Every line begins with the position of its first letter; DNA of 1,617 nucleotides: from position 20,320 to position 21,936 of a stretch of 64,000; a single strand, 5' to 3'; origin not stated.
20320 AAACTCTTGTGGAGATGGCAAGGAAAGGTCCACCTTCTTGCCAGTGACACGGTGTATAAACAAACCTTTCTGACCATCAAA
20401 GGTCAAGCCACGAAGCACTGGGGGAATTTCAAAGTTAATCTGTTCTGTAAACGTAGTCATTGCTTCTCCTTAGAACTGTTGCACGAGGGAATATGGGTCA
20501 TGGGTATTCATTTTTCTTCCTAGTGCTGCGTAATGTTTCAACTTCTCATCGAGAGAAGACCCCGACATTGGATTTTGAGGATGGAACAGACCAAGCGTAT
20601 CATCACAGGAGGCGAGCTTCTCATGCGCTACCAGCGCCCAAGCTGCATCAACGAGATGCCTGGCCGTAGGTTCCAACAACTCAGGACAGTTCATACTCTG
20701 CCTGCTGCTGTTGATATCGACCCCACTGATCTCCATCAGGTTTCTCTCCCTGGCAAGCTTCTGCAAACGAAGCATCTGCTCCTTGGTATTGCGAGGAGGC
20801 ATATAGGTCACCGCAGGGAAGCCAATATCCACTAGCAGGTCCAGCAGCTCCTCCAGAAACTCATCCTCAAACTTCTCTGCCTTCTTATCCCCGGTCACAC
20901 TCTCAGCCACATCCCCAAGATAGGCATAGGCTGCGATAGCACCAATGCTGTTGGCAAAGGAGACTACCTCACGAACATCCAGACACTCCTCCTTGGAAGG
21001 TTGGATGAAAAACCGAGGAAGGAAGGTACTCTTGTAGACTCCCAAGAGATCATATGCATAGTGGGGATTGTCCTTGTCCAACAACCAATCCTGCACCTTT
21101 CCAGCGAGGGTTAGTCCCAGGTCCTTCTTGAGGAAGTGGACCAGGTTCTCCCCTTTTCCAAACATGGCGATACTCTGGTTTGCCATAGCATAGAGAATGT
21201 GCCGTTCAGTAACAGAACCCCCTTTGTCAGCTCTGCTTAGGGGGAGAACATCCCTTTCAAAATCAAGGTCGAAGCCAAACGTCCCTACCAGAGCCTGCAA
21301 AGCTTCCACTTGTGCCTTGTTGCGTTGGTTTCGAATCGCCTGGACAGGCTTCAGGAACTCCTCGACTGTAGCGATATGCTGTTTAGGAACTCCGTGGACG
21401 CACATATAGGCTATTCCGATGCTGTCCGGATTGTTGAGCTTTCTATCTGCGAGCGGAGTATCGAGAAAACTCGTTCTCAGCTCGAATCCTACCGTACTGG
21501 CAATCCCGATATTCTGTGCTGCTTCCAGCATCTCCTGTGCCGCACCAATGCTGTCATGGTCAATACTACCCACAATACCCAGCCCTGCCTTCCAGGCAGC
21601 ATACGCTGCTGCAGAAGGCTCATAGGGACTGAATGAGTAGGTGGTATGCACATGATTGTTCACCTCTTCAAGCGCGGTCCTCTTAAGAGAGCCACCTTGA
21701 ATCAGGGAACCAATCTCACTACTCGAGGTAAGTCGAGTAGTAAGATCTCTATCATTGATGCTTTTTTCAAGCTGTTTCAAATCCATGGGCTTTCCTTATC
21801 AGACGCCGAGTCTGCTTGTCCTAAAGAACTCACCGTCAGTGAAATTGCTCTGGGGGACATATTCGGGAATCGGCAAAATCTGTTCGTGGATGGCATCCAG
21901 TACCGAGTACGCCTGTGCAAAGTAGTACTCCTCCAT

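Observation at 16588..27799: Rhamnulokinase is co-operonic with a SorE-like reductase, an SrlD-like SDR, a PHP protein and a full acetoin/2-oxoacid-dehydrogenase-type complex: a candidate non-aldolase route for 6-deoxyhexulose phosphate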

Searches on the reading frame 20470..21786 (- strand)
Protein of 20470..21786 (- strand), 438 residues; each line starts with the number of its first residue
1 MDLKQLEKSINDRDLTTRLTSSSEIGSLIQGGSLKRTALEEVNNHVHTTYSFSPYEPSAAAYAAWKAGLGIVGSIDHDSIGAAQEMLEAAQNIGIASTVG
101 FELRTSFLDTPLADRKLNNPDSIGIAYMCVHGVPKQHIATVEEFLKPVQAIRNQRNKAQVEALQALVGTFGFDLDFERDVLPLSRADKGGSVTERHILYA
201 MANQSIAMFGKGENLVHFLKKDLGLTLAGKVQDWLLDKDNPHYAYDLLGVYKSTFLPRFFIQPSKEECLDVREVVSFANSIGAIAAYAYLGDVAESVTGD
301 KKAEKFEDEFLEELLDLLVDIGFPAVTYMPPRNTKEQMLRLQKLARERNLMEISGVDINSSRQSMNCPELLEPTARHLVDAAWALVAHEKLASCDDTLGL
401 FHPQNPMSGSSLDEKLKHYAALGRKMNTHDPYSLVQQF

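Call 3: search_protein_families(library=pfam, proteins=[window:20470-21786:-])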
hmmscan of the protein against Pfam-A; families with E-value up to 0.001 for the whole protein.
window:20470-21786:- (438 aa): 0 families

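Call 4: search_protein_families(library=ncbifam, proteins=[window:20470-21786:-])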
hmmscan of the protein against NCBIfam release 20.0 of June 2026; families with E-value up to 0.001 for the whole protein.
window:20470-21786:- (438 aa): 1 family
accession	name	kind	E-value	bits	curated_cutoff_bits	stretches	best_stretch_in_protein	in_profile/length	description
NF041577.1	nside_bi_sphtase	equivalog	1.6e-05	24.2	400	0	41-108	3-70/276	3',5'-nucleoside bisphosphate phosphatase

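Call 11: find_homologous_proteins(query=window:20470-21786:-)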
Query window:20470-21786:- (438 aa): 7942 proteins with E <= 0.001 among 8000 candidates; the best 120 are listed.
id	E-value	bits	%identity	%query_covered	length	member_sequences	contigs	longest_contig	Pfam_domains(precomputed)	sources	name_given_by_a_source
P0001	2.5e-290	980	100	100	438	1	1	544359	-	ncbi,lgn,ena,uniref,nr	ncbi:PHP domain-containing protein [uncultured Sphaerochaeta sp.]|uniref:PHP domain-containing prote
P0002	1.7e-289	977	99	100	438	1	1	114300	-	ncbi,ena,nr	nr:PHP domain-containing protein [uncultured Sphaerochaeta sp.]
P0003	1.0e-280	949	96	100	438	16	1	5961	-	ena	-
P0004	2.5e-279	944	96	100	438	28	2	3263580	-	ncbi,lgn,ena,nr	ncbi:MAG: PHP domain-containing protein [Sphaerochaetaceae bacterium]|nr:PHP domain-containing prote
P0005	3.4e-279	944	95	100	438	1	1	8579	-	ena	-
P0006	8.5e-278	939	95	100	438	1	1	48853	-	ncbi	ncbi:MAG: PHP domain-containing protein [Sphaerochaeta sp.]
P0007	2.6e-275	931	94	100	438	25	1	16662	-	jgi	jgi:hypothetical protein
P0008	2.7e-254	862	87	100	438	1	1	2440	-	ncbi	ncbi:MAG: PHP domain-containing protein [Sphaerochaetaceae bacterium]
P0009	5.4e-239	811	83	100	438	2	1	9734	-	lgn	-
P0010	5.5e-228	775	78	100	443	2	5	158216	-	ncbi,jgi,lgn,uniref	ncbi:MAG: PHP domain-containing protein [Sphaerochaeta sp.]|jgi:hypothetical protein|uniref:PHP doma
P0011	2.7e-225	766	77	100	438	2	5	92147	-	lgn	-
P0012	1.0e-224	764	76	100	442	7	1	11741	-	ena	-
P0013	4.7e-224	762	77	100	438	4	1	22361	-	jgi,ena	-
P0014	7.0e-224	761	76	100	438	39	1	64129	-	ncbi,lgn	-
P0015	1.7e-222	757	76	100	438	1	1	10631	-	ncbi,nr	ncbi:MAG: PHP domain-containing protein [Sphaerochaeta sp.]|nr:PHP domain-containing protein [Sphaer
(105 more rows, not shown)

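Call 12: find_related_loci(query=window:20470-21786:-, collection=genome_contigs, flank=10000)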
Query window:20470-21786:- (438 aa) in genome_contigs; peptide patterns used: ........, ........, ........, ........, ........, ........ (x = any residue, [..] = any of these).
552 stretches matched a pattern; 415 encode a relative of the query (tblastn E <= 1e-3); the best 80 are kept; 80 distinct loci.
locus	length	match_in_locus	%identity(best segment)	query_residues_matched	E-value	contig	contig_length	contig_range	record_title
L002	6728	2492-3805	96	1-438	0e+0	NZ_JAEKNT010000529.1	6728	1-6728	Sphaerochaeta sp. S2 k141_900, whole genome shotgun sequence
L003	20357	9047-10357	94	1-437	0e+0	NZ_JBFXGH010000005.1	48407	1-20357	MAG: Sphaerochaeta sp. isolate CA_2019_TPIn_159 NODE_2296_length_48407_cov_8.197225_TPIn, whole genome shotgun sequence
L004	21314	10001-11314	95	1-438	0e+0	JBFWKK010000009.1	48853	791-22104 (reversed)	MAG: Sphaerochaeta sp. isolate CA_2019_NHSR_40 NODE_1772_length_48853_cov_8.439047_NHSR, whole genome shotgun sequence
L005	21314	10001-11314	92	1-438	0e+0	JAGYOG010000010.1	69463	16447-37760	MAG: Sphaerochaeta sp. isolate M55B162 10, whole genome shotgun sequence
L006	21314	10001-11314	90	1-438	0e+0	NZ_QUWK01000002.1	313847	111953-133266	Sphaerochaeta halotolerans strain 4-11 NODE_2_length_313847_cov_94.8659, whole genome shotgun sequence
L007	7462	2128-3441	83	1-438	0e+0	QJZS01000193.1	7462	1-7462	MAG: Spirochaetales bacterium isolate SZUA-352 scaffold_41667, whole genome shotgun sequence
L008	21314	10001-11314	78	1-438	0e+0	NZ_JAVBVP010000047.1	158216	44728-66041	MAG: Sphaerochaeta sp. isolate ZNE14_Bin11 all_Scaff016794, whole genome shotgun sequence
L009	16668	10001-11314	74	1-438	0e+0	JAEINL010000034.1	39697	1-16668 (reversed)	MAG: Sphaerochaeta sp. isolate MAG3 NODE_842_length_39697_cov_87.625770, whole genome shotgun sequence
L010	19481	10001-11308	75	1-436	0e+0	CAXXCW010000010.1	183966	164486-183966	MAG: uncultured Sphaerochaeta sp. isolate 12eae6fc-2e1c-4f9a-baf8-f1695dc07ac7 genome assembly, contig: contig_10, whole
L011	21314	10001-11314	73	1-438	0e+0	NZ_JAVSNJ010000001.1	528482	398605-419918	Sphaerochaeta sp. PS 1, whole genome shotgun sequence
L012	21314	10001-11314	75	1-438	0e+0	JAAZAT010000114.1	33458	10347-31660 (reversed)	MAG: Spirochaetales bacterium isolate AS06rmzACSIP_457 24662_AS06, whole genome shotgun sequence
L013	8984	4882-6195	74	1-438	0e+0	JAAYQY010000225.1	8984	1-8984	MAG: Spirochaetales bacterium isolate AS23ysBPME_120 161665_AS23, whole genome shotgun sequence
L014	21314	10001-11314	74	1-438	0e+0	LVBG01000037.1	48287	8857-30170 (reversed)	MAG: Spirochaetales bacterium Spiro_05 Spiro_05_contig_37039, whole genome shotgun sequence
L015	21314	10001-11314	74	1-438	0e+0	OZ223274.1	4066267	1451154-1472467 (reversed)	MAG: uncultured Sphaerochaeta sp. isolate 45920750-da75-4a9e-be90-ad4f7398b6d4 genome assembly, chromosome: 1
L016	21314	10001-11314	74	1-438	0e+0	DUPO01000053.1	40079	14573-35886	MAG TPA_asm: Spirochaetales bacterium isolate AS08sgBPME_324 63084_AS08, whole genome shotgun sequence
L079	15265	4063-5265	57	37-436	2e-149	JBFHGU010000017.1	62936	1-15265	MAG: Pontiella sp. isolate Mix_sand07.2021.05.G.163 k141_650518_length_62936_cov_15.0000, whole genome shotgun sequence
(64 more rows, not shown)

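Call 24: search_solved_structures(query=window:20470-21786:-, max_evalue=1)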
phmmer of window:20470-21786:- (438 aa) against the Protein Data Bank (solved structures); distinct sequences matched with E-value up to 1: 1.
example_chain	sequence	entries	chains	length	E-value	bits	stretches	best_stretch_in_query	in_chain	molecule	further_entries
3e0f_A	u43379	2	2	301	0.0065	18.6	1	44-105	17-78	Putative Metal-dependent Phosphoesterase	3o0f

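Call 37: predict_structure(alignment_id=A1)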
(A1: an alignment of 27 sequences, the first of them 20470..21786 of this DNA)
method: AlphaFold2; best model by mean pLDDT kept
length: 438 residues; sequences in the alignment: 27
mean_pLDDT: 93.5   pTM: 0.91
mean pLDDT of the five models: 93.5, 93.1, 92.5, 92.0, 89.5
residues with pLDDT >= 90: 382; 70-90: 42; 50-70: 7; < 50: 7
segments of 3 or more residues with pLDDT < 50: 296-300
pLDDT, mean of each block of 10 residues (from residue 1): 90 96 97 95 94 94 97 96 98 98 95 87 91 98 96 97 97 97 94 96 98 98 93 96 94 92 91 98 96 55 69 97 94 89 97 91 91 95 98 97 96 97 97 94
secondary structure, 60 per line:
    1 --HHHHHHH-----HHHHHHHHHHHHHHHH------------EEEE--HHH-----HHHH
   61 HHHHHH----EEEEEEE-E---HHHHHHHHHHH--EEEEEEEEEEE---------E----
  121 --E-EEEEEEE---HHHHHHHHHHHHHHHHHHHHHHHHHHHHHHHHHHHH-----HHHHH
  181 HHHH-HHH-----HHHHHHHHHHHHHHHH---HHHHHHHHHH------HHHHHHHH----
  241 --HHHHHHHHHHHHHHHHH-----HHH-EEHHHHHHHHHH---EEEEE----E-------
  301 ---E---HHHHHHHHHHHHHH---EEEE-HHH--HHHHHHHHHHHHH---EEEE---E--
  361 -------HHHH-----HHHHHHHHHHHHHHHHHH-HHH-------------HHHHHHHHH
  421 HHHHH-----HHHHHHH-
elements in order: H3-9 H15-30 E43-46 H57-66 E71-77 H83-93 E96-106 E125-131 H135-170 H176-184 H194-209 H213-222 H229-236 H243-259 H271-280 E284-288 H308-321 E325-328 H335-347 E351-354 H368-371 H377-394 H412-425 H431-437

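Call 44: fold_search(model_id=the predicted structure, library=pdb)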
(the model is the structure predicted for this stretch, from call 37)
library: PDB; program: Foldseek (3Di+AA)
matches with E <= 10: 628; with E <= 0.001: 6
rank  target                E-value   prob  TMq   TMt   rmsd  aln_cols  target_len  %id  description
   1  3e0f                  8.3e-10  1.00  0.49  0.73   6.8       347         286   18  Crystal structure of a putative metal-dependent phosphoesterase (bad_1165) from bifidobacterium adolescentis atcc 15703  (released 2008-09-02)
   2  3o0f                  9.6e-10  1.00  0.48  0.71   5.0       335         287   16  Crystal structure of a putative metal-dependent phosphoesterase (BAD_1165) from bifidobacterium adolescentis atcc 15703  (released 2010-08-25)
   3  2yb1                  7.6e-09  1.00  0.48  0.71   6.0       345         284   14  Structure of an amidohydrolase from Chromobacterium violaceum (EFI target EFI-500202) with bound Mn, AMP and phosphate. (released 2011-03-16)
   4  9etk                  2.8e-08  1.00  0.47  0.71   6.4       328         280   16  Crystal structure of Vibrio cholerae RNase AM (released 2024-09-11)
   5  7ug9                  4.3e-05  1.00  0.36  0.72   4.4       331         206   12  Crystal structure of RNase AM PHP domain (released 2022-08-31)
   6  9qrn_A                8.5e-04  0.96  0.29  0.13  23.7       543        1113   11  DNA polymerase without DNA or inhibitor (released 2025-09-24)
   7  5fkv_A                1.1e-03  0.97  0.27  0.12  24.3       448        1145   12  cryo-EM structure of the E. coli replicative DNA polymerase complex bound to DNA (DNA polymerase III alpha, beta, epsi (released 2015-11-25)
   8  9qpc_A                1.3e-03  0.95  0.29  0.12  23.5       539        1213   13  DNA polymerase with inhibitor (released 2025-09-24)
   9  2hnh                  1.6e-03  0.95  0.25  0.14  23.6       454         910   12  Crystal structure of the catalytic alpha subunit of E. coli replicative DNA polymerase III (released 2006-09-19)
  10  7pu7_A                2.7e-03  0.99  0.31  0.14  14.1       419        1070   13  DNA polymerase from M. tuberculosis (released 2022-02-23)
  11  4jom                  3.0e-03  0.93  0.26  0.14  24.0       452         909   13  Structure of E. coli Pol III 3mPHP mutant (released 2013-05-29)
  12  4gx8_B                4.3e-03  0.90  0.23  0.31  18.8       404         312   11  Crystal structure of a DNA polymerase III alpha-epsilon chimera (released 2013-04-03)
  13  4gx8_A                1.1e-02  0.72  0.19  0.26  19.3       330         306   13  Crystal structure of a DNA polymerase III alpha-epsilon chimera (released 2013-04-03)
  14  3f2b_A                1.2e-02  0.77  0.24  0.13  23.8       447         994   10  DNA Polymerase PolC from Geobacillus kaustophilus complex with DNA, dGTP, Mg and Zn (released 2009-01-20)
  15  9qrl_A                1.4e-02  0.75  0.30  0.13  23.2       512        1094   13  DNA polymerase with inhibitor #2 (released 2025-09-24)
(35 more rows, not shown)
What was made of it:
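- On PHP-family phosphoesterase: Foldseek probability 1.00 to 3e0f, 2yb1 and 9etk (call 44).
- Closest known: COG0613 PHP phosphoesterases. Same: Best structural matches: E-values 8e-10 to 3e-8, target TM about 0.72 (call 44).
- Checked: The AlphaFold model (pLDDT 93.5) matches COG0613 PHP phosphoesterases (calls 37, 44).
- The PHP fold is that of phosphoesterases (call 44).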

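Call 48: search_dna_similar(query=window:20470-21786:-, collection=plasmids, mode=protein, max_rows=25, max_evalue=0.00001)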
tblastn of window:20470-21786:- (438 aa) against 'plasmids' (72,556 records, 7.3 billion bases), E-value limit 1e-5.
No match.
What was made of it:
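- Closest known: COG0613 PHP phosphoesterases. Different: No homologue was found on any of 72,556 plasmids (call 48).
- Tried and rejected: There is no PHP homologue on plasmids (call 48).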

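Call 78: find_homologous_proteins(query=L079:6986-8245:+)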
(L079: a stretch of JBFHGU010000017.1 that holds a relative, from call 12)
Query L079:6986-8245:+ (420 aa): 8000 proteins with E <= 0.001 among 8000 candidates; the best 120 are listed.
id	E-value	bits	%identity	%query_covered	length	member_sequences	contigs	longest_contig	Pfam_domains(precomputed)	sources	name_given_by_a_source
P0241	9.0e-284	959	100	100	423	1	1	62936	PF00107.33,PF08240.18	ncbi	-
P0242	2.7e-275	931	96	100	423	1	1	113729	PF00107.33,PF08240.18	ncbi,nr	ncbi:zinc-binding dehydrogenase [Pontiellaceae bacterium B1224]|nr:zinc-binding dehydrogenase [Ponti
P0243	6.2e-272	920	95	100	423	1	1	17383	PF00107.33,PF08240.18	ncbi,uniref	ncbi:zinc-binding dehydrogenase [Pontiella sp.]|uniref:zinc-binding dehydrogenase n=1 Tax=Pontiella 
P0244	9.1e-272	919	95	100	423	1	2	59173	PF00107.33,PF08240.18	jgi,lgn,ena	-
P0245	1.3e-269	912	96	98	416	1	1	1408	PF00107.33,PF08240.18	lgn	-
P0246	2.3e-260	882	90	100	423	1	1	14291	PF00107.33,PF08240.18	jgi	jgi:threonine dehydrogenase-like Zn-dependent dehydrogenase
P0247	4.0e-259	878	90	100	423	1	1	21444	PF00107.33,PF08240.18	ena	-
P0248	7.6e-259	877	89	100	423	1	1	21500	PF00107.33,PF08240.18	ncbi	-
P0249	9.8e-259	876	89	100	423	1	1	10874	PF00107.33,PF08240.18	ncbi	-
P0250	1.2e-258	876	90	100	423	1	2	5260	PF00107.33,PF08240.18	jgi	-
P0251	6.3e-257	870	88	100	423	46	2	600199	PF00107.33,PF08240.18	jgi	jgi:L-sorbose 1-phosphate reductase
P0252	2.3e-256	869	89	100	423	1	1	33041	PF00107.33,PF08240.18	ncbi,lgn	-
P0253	2.4e-256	868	88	100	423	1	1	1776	PF00107.33,PF08240.18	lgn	-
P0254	8.2e-255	863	87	100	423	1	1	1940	PF00107.33,PF08240.18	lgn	-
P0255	3.0e-254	862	88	100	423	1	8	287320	PF00107.33,PF08240.18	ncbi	-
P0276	4.5e-249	845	86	100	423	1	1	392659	PF00107.33,PF08240.18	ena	-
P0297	3.1e-245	832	85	100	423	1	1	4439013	PF00107.33,PF08240.18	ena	-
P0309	6.0e-240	814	84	100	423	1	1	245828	PF00107.33,PF08240.18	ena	-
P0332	6.4e-236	801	82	100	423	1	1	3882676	PF00107.33,PF08240.18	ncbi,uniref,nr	ncbi:zinc-binding dehydrogenase [Tichowtungia aerotolerans]|uniref:Zinc-binding dehydrogenase n=1 Ta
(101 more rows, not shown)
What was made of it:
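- On SorE (L-sorbose-1-phosphate reductase) family: Some sources name block MDRs 'L-sorbose 1-phosphate reductase' (call 78).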

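Call 79: find_encoding_contigs(protein=P0332, flank=10000, max_places=2)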
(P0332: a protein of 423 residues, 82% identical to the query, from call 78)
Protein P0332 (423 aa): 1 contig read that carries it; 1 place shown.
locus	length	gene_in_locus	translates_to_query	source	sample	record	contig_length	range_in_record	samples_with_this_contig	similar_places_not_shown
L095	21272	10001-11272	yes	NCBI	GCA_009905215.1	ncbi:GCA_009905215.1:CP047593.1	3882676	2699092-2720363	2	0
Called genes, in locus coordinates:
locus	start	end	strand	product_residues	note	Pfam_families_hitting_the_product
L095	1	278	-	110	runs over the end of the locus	-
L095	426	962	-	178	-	PF00857:Isochorismatase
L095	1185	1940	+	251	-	PF08220:HTH_DeoR, PF08279:HTH_11 (weak), PF00455:DeoRC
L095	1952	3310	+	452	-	PF00364:Biotin_lipoyl, PF25997:BSH_YhbJ (weak), PF25984:BSH_YknX (faint), PF02817:E3_binding, PF00198:2-oxoacid_dh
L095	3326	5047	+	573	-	PF00364:Biotin_lipoyl, PF25997:BSH_YhbJ (faint), PF00890:FAD_binding_2 (faint), PF01134:GIDA (faint), PF07992:Pyr_redox_2, PF13738:Pyr_redox_3, PF00070:Pyr_redox, PF02852:Pyr_redox_dim, +2 more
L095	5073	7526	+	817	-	PF00676:E1_dh, PF02779:Transket_pyr, PF02780:Transketolase_C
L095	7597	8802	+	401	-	PF02811:PHP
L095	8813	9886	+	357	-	PF00106:adh_short, PF08659:KR (weak), PF13561:adh_short_C2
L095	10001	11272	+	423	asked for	PF08240:ADH_N, PF00107:ADH_zinc_N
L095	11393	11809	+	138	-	PF01894:YjbQ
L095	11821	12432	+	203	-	PF00719:Pyrophosphatase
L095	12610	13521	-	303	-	PF02195:ParB_N, PF17762:HTH_ParB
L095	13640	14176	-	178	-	PF00924:MS_channel_2nd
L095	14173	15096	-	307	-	PF00924:MS_channel_2nd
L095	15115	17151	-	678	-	PF22745:Nlig-Ia, PF01653:DNA_ligase_aden, PF03120:OB_DNA_ligase, PF14520:HHH_5 (faint), PF12826:HHH_2, PF00533:BRCT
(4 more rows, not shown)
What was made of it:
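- It also occurs in cultured Tichowtungia aerotolerans (call 79).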

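Call 80: find_encoding_contigs(protein=P0251, flank=10000, max_places=2)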
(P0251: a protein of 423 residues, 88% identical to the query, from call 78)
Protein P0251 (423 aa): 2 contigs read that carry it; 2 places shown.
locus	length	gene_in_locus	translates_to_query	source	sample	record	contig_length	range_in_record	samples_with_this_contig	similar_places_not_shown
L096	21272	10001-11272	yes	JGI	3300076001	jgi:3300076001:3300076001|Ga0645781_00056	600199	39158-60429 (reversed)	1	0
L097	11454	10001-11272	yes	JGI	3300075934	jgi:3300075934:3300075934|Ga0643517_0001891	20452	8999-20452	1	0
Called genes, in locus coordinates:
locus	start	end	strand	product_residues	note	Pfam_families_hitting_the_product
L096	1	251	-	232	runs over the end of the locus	PF00106:adh_short, PF01370:Epimerase (weak), PF08659:KR, PF13460:NAD_binding_10, PF13561:adh_short_C2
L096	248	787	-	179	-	PF00857:Isochorismatase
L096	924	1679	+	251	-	PF01047:MarR (weak), PF08220:HTH_DeoR, PF08279:HTH_11, PF00455:DeoRC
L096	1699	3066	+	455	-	PF00364:Biotin_lipoyl, PF25997:BSH_YhbJ (weak), PF02817:E3_binding, PF00198:2-oxoacid_dh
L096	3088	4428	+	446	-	PF00890:FAD_binding_2 (faint), PF01134:GIDA (faint), PF03486:HI0933_like (faint), PF07992:Pyr_redox_2, PF13434:Lys_Orn_oxgnase (faint), PF13738:Pyr_redox_3, PF00070:Pyr_redox, PF02852:Pyr_redox_dim, +1 more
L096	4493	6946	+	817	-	PF00676:E1_dh, PF02779:Transket_pyr, PF02780:Transketolase_C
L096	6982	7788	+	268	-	PF02811:PHP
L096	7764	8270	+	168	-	-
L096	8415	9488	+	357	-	PF00106:adh_short, PF08659:KR, PF13561:adh_short_C2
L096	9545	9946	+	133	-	PF13366:PDDEXK_3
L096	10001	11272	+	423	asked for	PF08240:ADH_N, PF00107:ADH_zinc_N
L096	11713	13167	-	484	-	PF07690:MFS_1, PF13347:MFS_2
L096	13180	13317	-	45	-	-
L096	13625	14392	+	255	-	-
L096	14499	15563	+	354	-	PF09832:DUF2059, PF00578:AhpC-TSA, PF08534:Redoxin (faint), PF13905:Thioredoxin_8 (faint)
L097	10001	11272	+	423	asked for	PF08240:ADH_N, PF00107:ADH_zinc_N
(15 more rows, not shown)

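Call 82: find_encoding_contigs(protein=P0297, flank=10000, max_places=1)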
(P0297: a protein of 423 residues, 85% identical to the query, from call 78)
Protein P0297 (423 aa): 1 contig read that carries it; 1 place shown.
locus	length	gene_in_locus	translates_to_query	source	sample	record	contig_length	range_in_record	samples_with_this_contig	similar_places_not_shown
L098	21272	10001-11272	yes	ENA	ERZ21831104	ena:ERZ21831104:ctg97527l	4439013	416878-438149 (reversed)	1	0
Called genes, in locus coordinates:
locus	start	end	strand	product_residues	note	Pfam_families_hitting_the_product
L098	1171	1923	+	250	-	PF08220:HTH_DeoR, PF08279:HTH_11, PF13412:HTH_24 (faint), PF00455:DeoRC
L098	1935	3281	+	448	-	PF00364:Biotin_lipoyl, PF25997:BSH_YhbJ (weak), PF02817:E3_binding, PF00198:2-oxoacid_dh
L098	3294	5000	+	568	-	-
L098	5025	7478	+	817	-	PF00676:E1_dh, PF02779:Transket_pyr, PF02780:Transketolase_C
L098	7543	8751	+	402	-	PF02811:PHP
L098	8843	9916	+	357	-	PF00106:adh_short, PF08659:KR, PF13561:adh_short_C2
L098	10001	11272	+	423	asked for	PF08240:ADH_N, PF00107:ADH_zinc_N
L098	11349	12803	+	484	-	PF00370:FGGY_N, PF02782:FGGY_C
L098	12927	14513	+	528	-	PF00682:HMGL-like, PF22617:HCS_D2, PF08502:LeuA_dimer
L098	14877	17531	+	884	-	PF00133:tRNA-synt_1, PF01406:tRNA-synt_1e (faint), PF09334:tRNA-synt_1g, PF13603:tRNA-synt_1_2, PF09334:tRNA-synt_1g, PF08264:Anticodon_1, PF10458:Val_tRNA-synt_C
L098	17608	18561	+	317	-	PF01073:3Beta_HSD, PF01370:Epimerase, PF02719:Polysacc_synt_2, PF04321:RmlD_sub_bind, PF07993:NAD_binding_4 (faint), PF16363:GDP_Man_Dehyd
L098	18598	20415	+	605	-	PF01095:Pectinesterase, PF00135:COesterase, PF20434:BD-FAE, PF07859:Abhydrolase_3, PF12697:Abhydrolase_6 (weak), PF00326:Peptidase_S9 (weak)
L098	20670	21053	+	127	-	-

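Call 83: list_cluster_members(proteins=[P0297, P0276, P0309, P0242])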
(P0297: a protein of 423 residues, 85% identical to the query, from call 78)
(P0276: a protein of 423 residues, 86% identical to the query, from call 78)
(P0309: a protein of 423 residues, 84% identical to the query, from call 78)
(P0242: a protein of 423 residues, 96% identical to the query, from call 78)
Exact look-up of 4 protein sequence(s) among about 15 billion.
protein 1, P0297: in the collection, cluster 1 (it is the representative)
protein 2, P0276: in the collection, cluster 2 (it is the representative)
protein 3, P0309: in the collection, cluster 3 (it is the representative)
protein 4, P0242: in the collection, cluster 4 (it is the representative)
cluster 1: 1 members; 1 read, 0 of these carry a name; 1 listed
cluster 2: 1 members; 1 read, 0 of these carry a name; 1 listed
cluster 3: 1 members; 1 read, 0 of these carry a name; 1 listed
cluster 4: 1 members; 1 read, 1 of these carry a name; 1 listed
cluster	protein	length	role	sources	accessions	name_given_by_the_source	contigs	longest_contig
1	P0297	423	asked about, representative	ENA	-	-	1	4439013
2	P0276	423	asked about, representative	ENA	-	-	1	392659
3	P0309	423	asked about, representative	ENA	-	-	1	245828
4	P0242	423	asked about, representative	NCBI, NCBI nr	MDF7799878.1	zinc-binding dehydrogenase [Pontiellaceae bacterium B1224]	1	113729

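Call 88: search_protein_families(library=pfam, max_evalue=0.1, proteins=[window:20470-21786:-])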
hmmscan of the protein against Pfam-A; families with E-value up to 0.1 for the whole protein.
window:20470-21786:- (438 aa): 1 family
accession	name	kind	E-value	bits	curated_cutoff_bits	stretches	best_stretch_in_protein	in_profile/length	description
PF02811.25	PHP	-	0.004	17.9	26.4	1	45-106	3-66/164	PHP domain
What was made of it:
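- Closest known: COG0613 PHP phosphoesterases. Different: Pfam scores only 17.9 bits (call 88).
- Checked: Pfam gives only 17.9 bits (call 88).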
